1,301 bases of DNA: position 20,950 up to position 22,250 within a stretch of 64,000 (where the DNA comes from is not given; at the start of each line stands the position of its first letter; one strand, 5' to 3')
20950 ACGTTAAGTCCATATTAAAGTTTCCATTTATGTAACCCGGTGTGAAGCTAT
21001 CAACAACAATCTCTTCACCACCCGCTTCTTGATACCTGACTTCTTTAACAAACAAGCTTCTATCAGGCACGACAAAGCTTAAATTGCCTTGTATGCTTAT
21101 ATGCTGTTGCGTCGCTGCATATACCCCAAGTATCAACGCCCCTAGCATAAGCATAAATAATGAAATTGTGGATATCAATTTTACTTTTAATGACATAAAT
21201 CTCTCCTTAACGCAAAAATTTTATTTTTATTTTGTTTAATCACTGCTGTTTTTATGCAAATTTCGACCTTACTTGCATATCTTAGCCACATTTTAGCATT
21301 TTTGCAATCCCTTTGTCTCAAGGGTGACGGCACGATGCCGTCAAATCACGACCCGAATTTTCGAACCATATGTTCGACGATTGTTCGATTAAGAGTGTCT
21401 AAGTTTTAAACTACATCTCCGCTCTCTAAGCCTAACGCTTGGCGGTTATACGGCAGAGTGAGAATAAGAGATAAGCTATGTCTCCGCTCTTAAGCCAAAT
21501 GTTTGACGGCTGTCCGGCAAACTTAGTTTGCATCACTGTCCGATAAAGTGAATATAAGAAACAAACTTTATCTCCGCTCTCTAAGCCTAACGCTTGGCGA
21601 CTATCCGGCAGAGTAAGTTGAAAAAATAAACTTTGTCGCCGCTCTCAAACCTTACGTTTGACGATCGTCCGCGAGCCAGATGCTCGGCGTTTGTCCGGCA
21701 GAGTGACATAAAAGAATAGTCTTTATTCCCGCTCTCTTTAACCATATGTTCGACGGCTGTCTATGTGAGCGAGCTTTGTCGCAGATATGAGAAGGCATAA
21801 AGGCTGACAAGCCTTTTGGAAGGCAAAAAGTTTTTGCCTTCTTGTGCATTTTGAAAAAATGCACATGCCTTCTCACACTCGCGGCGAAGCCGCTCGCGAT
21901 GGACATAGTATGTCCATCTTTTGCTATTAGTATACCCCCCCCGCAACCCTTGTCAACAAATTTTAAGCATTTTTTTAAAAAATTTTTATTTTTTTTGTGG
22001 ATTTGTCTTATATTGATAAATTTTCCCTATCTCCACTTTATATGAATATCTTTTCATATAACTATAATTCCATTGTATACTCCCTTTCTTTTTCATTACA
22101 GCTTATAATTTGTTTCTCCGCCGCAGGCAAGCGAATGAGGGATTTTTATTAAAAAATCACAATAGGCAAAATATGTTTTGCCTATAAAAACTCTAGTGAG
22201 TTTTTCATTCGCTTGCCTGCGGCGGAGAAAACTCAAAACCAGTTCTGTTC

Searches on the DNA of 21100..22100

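Call 20: search_rna_families(source=window, start=21100, end=22100, threshold=evalue, max_evalue=10)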
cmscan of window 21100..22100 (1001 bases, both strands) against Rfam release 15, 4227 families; matches with E-value up to 10: 7.
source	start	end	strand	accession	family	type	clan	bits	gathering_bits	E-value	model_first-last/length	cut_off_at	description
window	21820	21874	-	RF02844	RefA9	Gene; antisense;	-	21.4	49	1.4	1-64/64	no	Enterococcus sRNA A9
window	21835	21923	-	RF02397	sau-5971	Gene; sRNA;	-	18.4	90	1.8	1-96/96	no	Staphylococcus sRNA sau-5971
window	21428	21502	+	RF03035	nqrA-Marinomonas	Gene; sRNA;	-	18.4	95.5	4.1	1-134/134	no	nqrA-Marinomonas RNA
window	21236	21314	-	RF02183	ST7-OT3_1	Gene; lncRNA;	-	18.2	50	3.5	1-79/79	no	ST7 overlapping transcript 3 conserved region 1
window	21797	21845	+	RF02551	DapZ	Cis-reg;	-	17.8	56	3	25-74/78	no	ABC transporter regulator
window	21797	21841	-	RF00749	mir-208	Gene; miRNA;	-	13.8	56.4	9.4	1-77/77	no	mir-208 microRNA precursor family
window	21888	21982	+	RF00015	U4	Gene; snRNA; splicing;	CL00007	12.8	46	3.7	1-138/138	no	U4 spliceosomal RNA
